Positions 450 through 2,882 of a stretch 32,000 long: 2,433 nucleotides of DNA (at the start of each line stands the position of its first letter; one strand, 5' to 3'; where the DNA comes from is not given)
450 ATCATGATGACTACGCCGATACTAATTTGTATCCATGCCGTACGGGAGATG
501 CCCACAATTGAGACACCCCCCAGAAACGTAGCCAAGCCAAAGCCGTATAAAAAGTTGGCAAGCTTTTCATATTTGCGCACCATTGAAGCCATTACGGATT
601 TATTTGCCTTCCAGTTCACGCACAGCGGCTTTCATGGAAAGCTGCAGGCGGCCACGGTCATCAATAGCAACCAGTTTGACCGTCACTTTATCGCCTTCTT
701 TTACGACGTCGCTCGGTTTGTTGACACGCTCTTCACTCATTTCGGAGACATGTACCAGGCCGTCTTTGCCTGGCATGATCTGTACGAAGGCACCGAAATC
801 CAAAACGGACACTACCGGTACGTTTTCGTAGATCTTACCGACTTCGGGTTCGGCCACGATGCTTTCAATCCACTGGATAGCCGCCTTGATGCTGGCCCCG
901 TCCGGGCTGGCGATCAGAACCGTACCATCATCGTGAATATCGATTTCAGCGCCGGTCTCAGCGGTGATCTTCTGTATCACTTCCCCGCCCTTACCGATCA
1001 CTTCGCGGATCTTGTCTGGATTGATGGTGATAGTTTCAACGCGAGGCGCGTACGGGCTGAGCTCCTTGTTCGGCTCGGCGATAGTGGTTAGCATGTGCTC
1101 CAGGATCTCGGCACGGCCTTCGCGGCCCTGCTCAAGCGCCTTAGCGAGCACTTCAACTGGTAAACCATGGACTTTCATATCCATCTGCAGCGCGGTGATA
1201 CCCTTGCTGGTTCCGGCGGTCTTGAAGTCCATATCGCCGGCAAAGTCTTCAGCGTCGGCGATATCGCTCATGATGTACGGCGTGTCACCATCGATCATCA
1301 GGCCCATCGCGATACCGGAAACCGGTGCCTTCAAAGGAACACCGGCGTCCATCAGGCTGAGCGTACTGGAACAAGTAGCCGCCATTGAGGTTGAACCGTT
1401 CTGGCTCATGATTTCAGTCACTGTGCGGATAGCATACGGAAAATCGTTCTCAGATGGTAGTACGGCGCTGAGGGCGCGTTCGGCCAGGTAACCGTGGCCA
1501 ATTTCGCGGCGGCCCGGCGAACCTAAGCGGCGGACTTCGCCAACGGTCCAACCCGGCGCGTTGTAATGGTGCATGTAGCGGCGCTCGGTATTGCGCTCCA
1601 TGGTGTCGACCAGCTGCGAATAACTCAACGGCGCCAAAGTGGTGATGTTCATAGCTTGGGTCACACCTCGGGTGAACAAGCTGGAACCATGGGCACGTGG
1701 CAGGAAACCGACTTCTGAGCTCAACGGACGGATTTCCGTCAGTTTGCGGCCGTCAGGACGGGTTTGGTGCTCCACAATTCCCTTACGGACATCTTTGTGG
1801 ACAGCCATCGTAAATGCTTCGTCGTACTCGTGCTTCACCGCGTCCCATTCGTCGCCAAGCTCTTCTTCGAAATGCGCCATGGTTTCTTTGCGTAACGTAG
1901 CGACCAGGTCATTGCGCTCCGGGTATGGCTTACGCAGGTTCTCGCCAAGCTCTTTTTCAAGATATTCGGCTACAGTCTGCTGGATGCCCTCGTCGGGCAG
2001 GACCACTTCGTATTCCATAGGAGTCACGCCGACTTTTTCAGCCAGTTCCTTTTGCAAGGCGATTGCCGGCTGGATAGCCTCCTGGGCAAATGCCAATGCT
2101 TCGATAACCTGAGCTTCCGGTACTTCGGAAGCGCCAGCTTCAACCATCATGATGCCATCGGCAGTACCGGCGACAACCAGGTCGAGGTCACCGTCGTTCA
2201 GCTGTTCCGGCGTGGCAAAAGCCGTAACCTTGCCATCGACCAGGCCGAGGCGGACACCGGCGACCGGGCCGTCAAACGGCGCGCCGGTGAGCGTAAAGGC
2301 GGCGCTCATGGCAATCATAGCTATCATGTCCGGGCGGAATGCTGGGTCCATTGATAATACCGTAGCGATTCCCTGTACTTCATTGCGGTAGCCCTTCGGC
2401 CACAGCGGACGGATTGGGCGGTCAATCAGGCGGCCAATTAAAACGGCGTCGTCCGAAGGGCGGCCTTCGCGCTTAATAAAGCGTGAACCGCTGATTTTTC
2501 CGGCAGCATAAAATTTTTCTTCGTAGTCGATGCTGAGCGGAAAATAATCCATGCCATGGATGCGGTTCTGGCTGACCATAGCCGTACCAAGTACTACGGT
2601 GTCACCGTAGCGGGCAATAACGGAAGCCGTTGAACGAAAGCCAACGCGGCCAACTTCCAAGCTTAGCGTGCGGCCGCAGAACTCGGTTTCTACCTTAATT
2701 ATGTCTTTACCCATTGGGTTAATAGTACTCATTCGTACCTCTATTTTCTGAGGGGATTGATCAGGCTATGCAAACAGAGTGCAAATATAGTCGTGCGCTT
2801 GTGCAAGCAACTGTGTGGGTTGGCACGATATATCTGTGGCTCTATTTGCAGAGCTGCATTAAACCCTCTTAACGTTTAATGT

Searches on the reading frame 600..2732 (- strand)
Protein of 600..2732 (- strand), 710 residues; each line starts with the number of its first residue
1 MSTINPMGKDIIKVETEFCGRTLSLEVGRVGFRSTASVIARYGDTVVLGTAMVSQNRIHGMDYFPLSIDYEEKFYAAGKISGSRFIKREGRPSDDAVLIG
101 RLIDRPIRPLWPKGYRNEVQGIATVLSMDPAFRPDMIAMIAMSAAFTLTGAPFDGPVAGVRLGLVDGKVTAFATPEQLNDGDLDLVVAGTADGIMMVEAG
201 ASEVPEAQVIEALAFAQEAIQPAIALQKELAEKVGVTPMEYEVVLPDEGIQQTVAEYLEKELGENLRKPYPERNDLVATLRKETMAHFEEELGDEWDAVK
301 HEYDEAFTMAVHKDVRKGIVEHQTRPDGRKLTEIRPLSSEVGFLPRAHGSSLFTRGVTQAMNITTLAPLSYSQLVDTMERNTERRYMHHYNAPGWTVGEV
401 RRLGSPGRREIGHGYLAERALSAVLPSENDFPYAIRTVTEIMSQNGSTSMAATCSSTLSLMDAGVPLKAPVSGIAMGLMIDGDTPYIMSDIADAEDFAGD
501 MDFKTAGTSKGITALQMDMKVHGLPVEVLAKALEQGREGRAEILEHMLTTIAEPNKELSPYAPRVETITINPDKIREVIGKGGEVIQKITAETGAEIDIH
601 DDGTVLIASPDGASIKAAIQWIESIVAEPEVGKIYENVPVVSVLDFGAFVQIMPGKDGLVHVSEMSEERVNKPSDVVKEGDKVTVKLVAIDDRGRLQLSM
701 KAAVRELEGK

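Call 55: search_protein_families(library=pfam, proteins=[window:600-2732:-], max_evalue=0.00001)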
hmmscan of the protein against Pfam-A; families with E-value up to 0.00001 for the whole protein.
window:600-2732:- (710 aa): 5 families
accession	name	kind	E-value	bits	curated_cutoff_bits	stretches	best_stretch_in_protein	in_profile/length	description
PF01138.27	RNase_PH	-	8.6e-42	143.1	25.5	2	333-466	1-130/130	3' exoribonuclease family, domain 1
PF03725.20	RNase_PH_C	-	1.5e-17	63.8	20.8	1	155-219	1-67/67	3' exoribonuclease family, domain 2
PF00575.29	S1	-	1.1e-14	54.9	22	1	629-701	2-74/74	S1 RNA binding domain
PF00013.35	KH_1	-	1.8e-11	44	21.5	1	566-623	2-65/66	KH domain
PF03726.19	PNPase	-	9.9e-06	26.4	24.6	0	250-330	2-81/81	Polyribonucleotide nucleotidyltransferase, RNA binding domain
